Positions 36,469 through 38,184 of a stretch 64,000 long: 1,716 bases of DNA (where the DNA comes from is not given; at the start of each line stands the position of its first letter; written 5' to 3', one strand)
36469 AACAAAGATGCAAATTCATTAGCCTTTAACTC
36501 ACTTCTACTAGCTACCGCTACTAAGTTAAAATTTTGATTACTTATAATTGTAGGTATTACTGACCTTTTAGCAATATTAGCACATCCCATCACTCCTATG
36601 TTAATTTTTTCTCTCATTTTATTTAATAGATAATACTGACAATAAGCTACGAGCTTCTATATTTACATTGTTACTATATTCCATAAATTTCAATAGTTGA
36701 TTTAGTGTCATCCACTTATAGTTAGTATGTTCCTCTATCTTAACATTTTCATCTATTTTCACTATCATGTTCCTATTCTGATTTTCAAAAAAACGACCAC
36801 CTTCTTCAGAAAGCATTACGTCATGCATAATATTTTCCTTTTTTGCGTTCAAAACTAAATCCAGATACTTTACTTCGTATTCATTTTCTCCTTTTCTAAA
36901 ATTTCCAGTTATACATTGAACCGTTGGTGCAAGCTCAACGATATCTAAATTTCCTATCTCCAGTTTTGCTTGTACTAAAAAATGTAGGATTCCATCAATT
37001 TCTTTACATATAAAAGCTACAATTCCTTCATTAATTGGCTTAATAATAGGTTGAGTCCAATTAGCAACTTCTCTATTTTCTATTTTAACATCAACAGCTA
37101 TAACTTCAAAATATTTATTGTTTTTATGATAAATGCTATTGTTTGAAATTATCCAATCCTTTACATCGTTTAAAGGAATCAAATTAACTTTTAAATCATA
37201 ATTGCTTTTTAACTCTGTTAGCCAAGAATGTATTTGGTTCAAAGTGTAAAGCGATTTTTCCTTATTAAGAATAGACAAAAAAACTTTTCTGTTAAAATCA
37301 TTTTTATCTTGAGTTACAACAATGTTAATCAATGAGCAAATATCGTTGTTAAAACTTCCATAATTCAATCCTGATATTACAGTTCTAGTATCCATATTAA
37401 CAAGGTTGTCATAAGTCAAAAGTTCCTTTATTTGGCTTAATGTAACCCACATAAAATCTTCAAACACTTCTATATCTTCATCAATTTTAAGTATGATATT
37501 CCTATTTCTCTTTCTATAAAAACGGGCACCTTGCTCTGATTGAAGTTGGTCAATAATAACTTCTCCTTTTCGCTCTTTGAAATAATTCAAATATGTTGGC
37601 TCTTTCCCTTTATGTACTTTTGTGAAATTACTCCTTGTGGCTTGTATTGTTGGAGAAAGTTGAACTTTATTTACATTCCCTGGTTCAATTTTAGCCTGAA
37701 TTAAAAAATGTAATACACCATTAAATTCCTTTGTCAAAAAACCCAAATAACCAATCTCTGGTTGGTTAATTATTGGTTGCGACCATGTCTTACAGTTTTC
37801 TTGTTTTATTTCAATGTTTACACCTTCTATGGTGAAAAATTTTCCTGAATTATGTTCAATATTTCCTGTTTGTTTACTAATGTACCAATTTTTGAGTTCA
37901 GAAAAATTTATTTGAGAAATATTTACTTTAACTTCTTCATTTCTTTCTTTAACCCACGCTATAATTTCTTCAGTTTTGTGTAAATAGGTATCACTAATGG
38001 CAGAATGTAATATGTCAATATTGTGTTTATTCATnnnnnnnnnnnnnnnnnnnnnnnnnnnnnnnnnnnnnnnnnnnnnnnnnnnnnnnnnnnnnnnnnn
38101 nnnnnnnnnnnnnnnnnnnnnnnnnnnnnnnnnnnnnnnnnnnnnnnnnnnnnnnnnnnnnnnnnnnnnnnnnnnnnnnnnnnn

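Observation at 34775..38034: Predicted NDP-2,6-dideoxyhexose branch (2,3-dehydratase + 3-ketoreductase + 4-ketoreductase) inside a Wza/Wzc polysaccharide locus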

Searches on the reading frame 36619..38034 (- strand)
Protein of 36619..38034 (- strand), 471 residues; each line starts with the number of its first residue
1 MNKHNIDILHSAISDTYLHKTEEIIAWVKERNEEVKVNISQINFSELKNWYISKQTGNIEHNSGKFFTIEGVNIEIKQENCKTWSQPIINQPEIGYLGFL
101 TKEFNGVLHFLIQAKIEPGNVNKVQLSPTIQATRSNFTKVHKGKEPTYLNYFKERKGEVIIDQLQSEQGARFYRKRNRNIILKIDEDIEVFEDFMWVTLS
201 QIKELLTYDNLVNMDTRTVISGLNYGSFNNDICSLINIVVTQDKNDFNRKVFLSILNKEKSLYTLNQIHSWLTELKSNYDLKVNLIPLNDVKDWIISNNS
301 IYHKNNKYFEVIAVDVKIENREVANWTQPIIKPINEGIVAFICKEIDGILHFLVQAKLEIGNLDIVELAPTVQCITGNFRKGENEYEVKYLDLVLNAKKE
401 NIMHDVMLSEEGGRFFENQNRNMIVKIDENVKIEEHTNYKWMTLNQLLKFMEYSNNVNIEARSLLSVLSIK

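Call 3: search_protein_families(library=pfam, proteins=[window:36619-38034:-], max_evalue=0.01)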
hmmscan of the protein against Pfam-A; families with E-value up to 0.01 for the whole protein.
window:36619-38034:- (471 aa): 1 family
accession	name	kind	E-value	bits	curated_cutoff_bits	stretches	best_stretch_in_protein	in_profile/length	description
PF03559.20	Hexose_dehydrat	-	3.1e-157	520.2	25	2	21-223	1-203/203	NDP-hexose 2,3-dehydratase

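Call 4: search_protein_families(library=ncbifam, proteins=[window:36619-38034:-], max_evalue=0.01)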
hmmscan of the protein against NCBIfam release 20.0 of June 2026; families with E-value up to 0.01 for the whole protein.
window:36619-38034:- (471 aa): 0 families

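Call 8: search_solved_structures(query=window:36619-38034:-, max_evalue=0.001, show_alignments=1)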
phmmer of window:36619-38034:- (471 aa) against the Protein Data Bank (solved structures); distinct sequences matched with E-value up to 0.001: 1.
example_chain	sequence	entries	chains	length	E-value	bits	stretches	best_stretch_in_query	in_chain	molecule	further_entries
4j7g_A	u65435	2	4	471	1.2e-111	376.9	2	9-226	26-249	EvaA 2,3-dehydratase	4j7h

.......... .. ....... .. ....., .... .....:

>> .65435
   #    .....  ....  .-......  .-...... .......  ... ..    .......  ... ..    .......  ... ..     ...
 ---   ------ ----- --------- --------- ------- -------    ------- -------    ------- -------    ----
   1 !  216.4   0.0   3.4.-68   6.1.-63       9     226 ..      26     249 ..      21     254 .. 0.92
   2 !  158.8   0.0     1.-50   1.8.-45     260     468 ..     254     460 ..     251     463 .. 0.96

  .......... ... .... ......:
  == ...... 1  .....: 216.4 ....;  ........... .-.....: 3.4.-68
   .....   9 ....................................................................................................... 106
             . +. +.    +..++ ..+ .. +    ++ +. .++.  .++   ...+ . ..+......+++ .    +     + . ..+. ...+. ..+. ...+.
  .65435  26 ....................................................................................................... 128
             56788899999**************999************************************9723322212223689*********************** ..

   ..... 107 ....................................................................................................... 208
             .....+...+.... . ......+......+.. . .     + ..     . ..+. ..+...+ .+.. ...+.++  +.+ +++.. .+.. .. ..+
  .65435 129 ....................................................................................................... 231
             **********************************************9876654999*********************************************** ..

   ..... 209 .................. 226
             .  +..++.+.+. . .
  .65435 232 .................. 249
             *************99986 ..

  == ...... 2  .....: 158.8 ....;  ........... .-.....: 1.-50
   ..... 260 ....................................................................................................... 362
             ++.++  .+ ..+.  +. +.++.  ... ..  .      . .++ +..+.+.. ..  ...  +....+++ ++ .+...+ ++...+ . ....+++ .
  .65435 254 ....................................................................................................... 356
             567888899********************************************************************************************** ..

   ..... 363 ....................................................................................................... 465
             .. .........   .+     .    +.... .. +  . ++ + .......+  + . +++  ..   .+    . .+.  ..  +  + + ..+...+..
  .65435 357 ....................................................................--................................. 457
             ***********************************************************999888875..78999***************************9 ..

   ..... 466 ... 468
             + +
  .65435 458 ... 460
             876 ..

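Call 12: find_homologous_proteins(query=window:36619-38034:-, max_evalue=1e-20)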
Query window:36619-38034:- (471 aa): 8000 proteins with E <= 1e-20 among 8000 candidates; the best 120 are listed.
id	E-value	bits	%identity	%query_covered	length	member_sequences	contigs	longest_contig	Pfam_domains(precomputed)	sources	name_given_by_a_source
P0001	3.6e-278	941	91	100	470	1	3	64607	PF03559.21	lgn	-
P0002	2.4e-238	809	77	100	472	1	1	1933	PF03559.21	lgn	-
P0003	5.4e-202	690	66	99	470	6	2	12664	PF03559.21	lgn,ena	-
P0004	1.5e-201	688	66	99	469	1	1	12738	PF03559.21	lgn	-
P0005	5.6e-201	686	64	100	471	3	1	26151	PF03559.21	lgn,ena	-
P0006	3.2e-200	684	64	99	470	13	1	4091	PF03559.21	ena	-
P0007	4.9e-199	680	65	96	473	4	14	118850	PF03559.21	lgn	-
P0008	1.1e-198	679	65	96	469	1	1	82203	PF03559.21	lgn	-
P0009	3.1e-196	671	64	96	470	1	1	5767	PF03559.21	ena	-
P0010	3.9e-191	654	60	99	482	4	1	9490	PF03559.21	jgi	-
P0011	3.3e-188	644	59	100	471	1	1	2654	PF03559.21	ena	-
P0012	1.0e-184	633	61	99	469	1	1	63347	PF03559.21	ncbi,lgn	-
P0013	1.5e-183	629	58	96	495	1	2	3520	PF03559.21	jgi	jgi:oxidase EvaA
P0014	1.5e-183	629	57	95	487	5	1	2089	PF03559.21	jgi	jgi:oxidase EvaA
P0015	5.7e-180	617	59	100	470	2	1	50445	PF03559.21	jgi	jgi:dTDP-4-dehydro-6-deoxy-alpha-D-glucopyranose 2,3-dehydratase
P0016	2.7e-179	615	58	97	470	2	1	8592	PF03559.21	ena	-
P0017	2.7e-177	608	57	100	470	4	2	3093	PF03559.21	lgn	-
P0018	1.0e-175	603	57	100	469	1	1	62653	PF03559.21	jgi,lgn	jgi:oxidase EvaA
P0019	5.0e-175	601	56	96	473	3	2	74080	PF03559.21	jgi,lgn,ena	jgi:oxidase EvaA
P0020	3.9e-174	598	57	100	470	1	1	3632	PF03559.21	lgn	-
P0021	1.4e-173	596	56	96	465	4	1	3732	PF03559.21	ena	-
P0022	4.9e-173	594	56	97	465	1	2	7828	PF03559.21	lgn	-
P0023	1.5e-172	593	56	99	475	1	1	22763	PF03559.21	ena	-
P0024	3.3e-171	588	56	99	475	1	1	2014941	PF03559.21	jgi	jgi:oxidase EvaA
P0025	5.5e-171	587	57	95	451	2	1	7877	PF03559.21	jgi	jgi:oxidase EvaA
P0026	6.3e-171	587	54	100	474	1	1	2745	PF03559.21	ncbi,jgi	jgi:oxidase EvaA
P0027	2.1e-170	585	55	99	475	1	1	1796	PF03559.21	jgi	jgi:oxidase EvaA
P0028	1.1e-169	583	55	99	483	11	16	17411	PF03559.21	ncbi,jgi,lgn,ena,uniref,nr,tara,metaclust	ncbi:NDP-hexose 2,3-dehydratase family protein [Leeuwenhoekiella sp. UBA6783]|uniref:NDP-hexose 2,3-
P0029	1.6e-169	583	57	96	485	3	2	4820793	PF03559.21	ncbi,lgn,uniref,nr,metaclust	ncbi:NDP-hexose 2,3-dehydratase family protein [Rufibacter radiotolerans]|uniref:NDP-hexose 2,3-dehy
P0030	2.6e-169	582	54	99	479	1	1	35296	PF03559.21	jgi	jgi:oxidase EvaA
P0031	3.9e-169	581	56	98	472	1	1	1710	PF03559.21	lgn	-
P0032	1.3e-168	580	55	99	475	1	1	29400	PF03559.21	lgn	-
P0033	1.7e-168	579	54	99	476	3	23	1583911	PF03559.21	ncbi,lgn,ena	-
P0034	2.5e-168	579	54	100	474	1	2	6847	PF03559.21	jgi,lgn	jgi:oxidase EvaA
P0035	2.9e-168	578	55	98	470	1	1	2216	PF03559.21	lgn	-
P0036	4.0e-168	578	54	99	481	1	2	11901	PF03559.21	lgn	-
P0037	4.2e-168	578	55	100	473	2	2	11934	PF03559.21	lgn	-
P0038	5.0e-168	578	56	98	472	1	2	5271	PF03559.21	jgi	jgi:dTDP-4-dehydro-6-deoxy-alpha-D-glucopyranose 2,3-dehydratase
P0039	6.3e-168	577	57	96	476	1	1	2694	PF03559.21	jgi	-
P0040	1.2e-167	576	54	100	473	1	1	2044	PF03559.21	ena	-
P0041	1.5e-167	576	55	99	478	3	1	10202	PF03559.21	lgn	-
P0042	1.6e-167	576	56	98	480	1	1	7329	PF03559.21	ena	-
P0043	1.7e-167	576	55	100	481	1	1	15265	PF03559.21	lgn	-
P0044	1.8e-167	576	56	95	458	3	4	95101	PF03559.21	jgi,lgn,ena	-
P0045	3.4e-167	575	55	99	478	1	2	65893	PF03559.21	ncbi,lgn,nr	ncbi:MAG: NDP-hexose 2,3-dehydratase family protein [Bacteroidales bacterium]|nr:NDP-hexose 2,3-dehy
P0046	3.8e-167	575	54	99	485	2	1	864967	PF03559.21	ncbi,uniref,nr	ncbi:NDP-hexose 2,3-dehydratase [Flaviaesturariibacter flavus]|uniref:NDP-hexose 2,3-dehydratase n=1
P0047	4.0e-167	575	55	98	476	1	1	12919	PF03559.21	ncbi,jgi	jgi:oxidase EvaA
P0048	4.2e-167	575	54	99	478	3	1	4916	PF03559.21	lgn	-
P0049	5.7e-167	574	55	96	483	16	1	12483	PF03559.21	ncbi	-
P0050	6.4e-167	574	56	99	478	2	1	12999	PF03559.21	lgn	-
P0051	6.8e-167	574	56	95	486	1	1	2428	PF03559.21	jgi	jgi:dTDP-4-dehydro-6-deoxy-alpha-D-glucopyranose 2,3-dehydratase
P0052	8.6e-167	574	55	100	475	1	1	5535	PF03559.21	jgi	jgi:oxidase EvaA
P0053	8.6e-167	574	55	99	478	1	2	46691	PF03559.21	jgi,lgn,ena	-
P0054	1.0e-166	573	55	99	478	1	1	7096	PF03559.21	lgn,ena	-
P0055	1.2e-166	573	55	98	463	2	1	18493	PF03559.21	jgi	jgi:oxidase EvaA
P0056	1.2e-166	573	54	99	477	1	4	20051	PF03559.21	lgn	-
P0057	1.3e-166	573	55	95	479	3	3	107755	PF03559.21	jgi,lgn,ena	-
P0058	1.8e-166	573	54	98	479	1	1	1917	PF03559.21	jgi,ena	-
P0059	2.7e-166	572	53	99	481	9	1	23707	PF03559.21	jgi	-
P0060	2.8e-166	572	53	99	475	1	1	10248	PF03559.21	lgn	-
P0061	3.4e-166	572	56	96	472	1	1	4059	PF03559.21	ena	-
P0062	3.5e-166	572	55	96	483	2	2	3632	PF03559.21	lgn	-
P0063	4.0e-166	571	54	100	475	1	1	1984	PF03559.21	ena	-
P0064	5.1e-166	571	53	98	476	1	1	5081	PF03559.21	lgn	-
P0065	5.8e-166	571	55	99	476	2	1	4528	PF03559.21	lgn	-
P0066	7.2e-166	571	55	99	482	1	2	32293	PF03559.21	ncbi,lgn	-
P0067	8.1e-166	570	53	98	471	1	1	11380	PF03559.21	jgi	jgi:oxidase EvaA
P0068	1.0e-165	570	55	100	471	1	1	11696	PF03559.21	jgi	jgi:dTDP-4-dehydro-6-deoxy-alpha-D-glucopyranose 2,3-dehydratase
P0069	1.2e-165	570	54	98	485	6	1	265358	PF03559.21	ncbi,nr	ncbi:MAG: NDP-hexose 2,3-dehydratase [Chitinophagaceae bacterium]|nr:MAG: NDP-hexose 2,3-dehydratase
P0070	1.3e-165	570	55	96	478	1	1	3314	PF03559.21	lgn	-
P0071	1.4e-165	570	55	99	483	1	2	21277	PF03559.21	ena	-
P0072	1.5e-165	569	55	96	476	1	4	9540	PF03559.21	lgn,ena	-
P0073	1.6e-165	569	53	99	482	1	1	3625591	PF03559.21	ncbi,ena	-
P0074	1.7e-165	569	55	99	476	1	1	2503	PF03559.21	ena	-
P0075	2.1e-165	569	55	96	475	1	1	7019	PF03559.21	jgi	jgi:oxidase EvaA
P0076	2.4e-165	569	56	95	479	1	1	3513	PF03559.21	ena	-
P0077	2.5e-165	569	54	96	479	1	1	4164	PF03559.21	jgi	-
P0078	2.8e-165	569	56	95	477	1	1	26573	PF03559.21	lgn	-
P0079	3.1e-165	568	55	100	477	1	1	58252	PF03559.21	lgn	-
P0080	3.4e-165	568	55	96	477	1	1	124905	PF03559.21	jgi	jgi:oxidase EvaA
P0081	3.6e-165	568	53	99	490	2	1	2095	PF03559.21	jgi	-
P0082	3.6e-165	568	54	98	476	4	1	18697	PF03559.21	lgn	-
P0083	3.7e-165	568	55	99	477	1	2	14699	PF03559.21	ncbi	-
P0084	3.8e-165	568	55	99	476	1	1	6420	PF03559.21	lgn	-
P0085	5.4e-165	568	54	99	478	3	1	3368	PF03559.21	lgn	-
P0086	5.5e-165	568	57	95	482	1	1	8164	PF03559.21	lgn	-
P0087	5.9e-165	568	54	99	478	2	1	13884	PF03559.21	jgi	-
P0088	6.8e-165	567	54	99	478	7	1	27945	PF03559.21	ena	-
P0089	7.3e-165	567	54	95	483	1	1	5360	PF03559.21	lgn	-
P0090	7.7e-165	567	54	99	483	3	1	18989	PF03559.21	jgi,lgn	-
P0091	8.3e-165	567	54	99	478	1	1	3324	PF03559.21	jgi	-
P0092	8.7e-165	567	56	98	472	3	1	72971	PF03559.21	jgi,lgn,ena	-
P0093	9.7e-165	567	54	99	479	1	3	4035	PF03559.21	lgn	-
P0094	1.0e-164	567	53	99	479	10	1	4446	PF03559.21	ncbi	-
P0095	1.1e-164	567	55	100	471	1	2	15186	PF03559.21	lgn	-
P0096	1.1e-164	567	55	100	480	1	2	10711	PF03559.21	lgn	-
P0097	1.2e-164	567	53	98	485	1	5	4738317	PF03559.21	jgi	jgi:oxidase EvaA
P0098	1.2e-164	566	54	98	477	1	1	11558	PF03559.21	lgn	-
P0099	1.3e-164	566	52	99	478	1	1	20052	PF03559.21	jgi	jgi:dTDP-4-dehydro-6-deoxy-alpha-D-glucopyranose 2,3-dehydratase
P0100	1.3e-164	566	53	99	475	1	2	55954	PF03559.21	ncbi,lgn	-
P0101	1.4e-164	566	54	99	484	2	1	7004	PF03559.21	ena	-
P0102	1.4e-164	566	57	94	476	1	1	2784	PF03559.21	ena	-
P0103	1.6e-164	566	55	98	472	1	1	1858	PF03559.21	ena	-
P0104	1.9e-164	566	55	95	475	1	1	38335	PF03559.21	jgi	jgi:oxidase EvaA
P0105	2.0e-164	566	54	99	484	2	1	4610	PF03559.21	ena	-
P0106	2.1e-164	566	51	100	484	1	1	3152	PF03559.21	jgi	jgi:dTDP-4-dehydro-6-deoxy-alpha-D-glucopyranose 2,3-dehydratase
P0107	2.7e-164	565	53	99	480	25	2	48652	PF03559.21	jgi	jgi:oxidase EvaA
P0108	2.8e-164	565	54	98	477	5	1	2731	PF03559.21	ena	-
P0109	3.0e-164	565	54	99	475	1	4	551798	PF03559.21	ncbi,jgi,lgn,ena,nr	ncbi:MAG: NDP-hexose 2,3-dehydratase [Bacteroidetes bacterium HGW-Bacteroidetes-5]|jgi:oxidase EvaA|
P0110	3.1e-164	565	54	99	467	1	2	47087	PF03559.21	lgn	-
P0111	3.1e-164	565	54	99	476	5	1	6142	PF03559.21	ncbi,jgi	jgi:oxidase EvaA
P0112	3.1e-164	565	54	98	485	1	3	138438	PF03559.21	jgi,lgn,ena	-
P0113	3.4e-164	565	54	100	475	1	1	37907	PF03559.21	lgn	-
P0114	3.4e-164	565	54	99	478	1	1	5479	PF03559.21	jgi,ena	jgi:oxidase EvaA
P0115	3.5e-164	565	53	99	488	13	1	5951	PF03559.21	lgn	-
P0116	3.5e-164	565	55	97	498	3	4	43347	PF03559.21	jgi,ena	jgi:dTDP-4-dehydro-6-deoxy-alpha-D-glucopyranose 2,3-dehydratase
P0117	3.6e-164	565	55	100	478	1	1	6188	PF03559.21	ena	-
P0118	3.6e-164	565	54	98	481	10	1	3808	PF03559.21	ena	-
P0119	4.2e-164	565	54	99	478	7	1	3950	PF03559.21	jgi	jgi:dTDP-4-dehydro-6-deoxy-alpha-D-glucopyranose 2,3-dehydratase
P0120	4.5e-164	565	54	99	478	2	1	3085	PF03559.21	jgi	-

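Call 16: find_encoding_contigs(protein=window:36619-38034:-, flank=10000, max_places=4)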
Protein window:36619-38034:- (471 aa): 3 contigs read that carry it; 3 places shown.
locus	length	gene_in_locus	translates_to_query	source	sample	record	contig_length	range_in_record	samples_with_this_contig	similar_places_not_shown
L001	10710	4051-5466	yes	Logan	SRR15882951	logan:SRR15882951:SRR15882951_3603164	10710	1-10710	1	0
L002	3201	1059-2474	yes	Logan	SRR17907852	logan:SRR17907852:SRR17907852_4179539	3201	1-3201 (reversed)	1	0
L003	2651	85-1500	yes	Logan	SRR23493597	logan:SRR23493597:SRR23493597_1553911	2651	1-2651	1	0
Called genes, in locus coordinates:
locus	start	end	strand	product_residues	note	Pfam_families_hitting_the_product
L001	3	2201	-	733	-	?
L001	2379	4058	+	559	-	PF00005:ABC_tran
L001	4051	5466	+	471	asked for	PF03559:Hexose_dehydrat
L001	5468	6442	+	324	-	PF01408:GFO_IDH_MocA, PF22725:GFO_IDH_MocA_C3, PF02894:GFO_IDH_MocA_C (weak)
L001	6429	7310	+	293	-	PF01370:Epimerase, PF04321:RmlD_sub_bind, PF16363:GDP_Man_Dehyd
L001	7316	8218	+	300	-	PF01501:Glyco_transf_8 (weak)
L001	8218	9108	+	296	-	PF00535:Glycos_transf_2, PF10111:Glyco_tranf_2_2, PF13641:Glyco_tranf_2_3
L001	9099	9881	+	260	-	PF01209:Ubie_methyltran, PF08003:Methyltransf_9, PF13489:Methyltransf_23, PF07021:MetW, PF13847:Methyltransf_31, PF08241:Methyltransf_11, PF08242:Methyltransf_12, PF13649:Methyltransf_25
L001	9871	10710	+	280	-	?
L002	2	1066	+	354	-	?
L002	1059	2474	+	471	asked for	PF03559:Hexose_dehydrat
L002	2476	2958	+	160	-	PF01408:GFO_IDH_MocA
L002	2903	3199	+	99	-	?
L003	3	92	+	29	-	?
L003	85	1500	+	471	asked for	PF03559:Hexose_dehydrat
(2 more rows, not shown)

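Call 17: find_related_loci(query=window:36619-38034:-, collection=genome_contigs, flank=10000)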
Query window:36619-38034:- (471 aa) in genome_contigs; peptide patterns used: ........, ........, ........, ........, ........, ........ (x = any residue, [..] = any of these).
43 stretches matched a pattern, but none encodes a relative of the query by tblastn (E <= 1e-3).
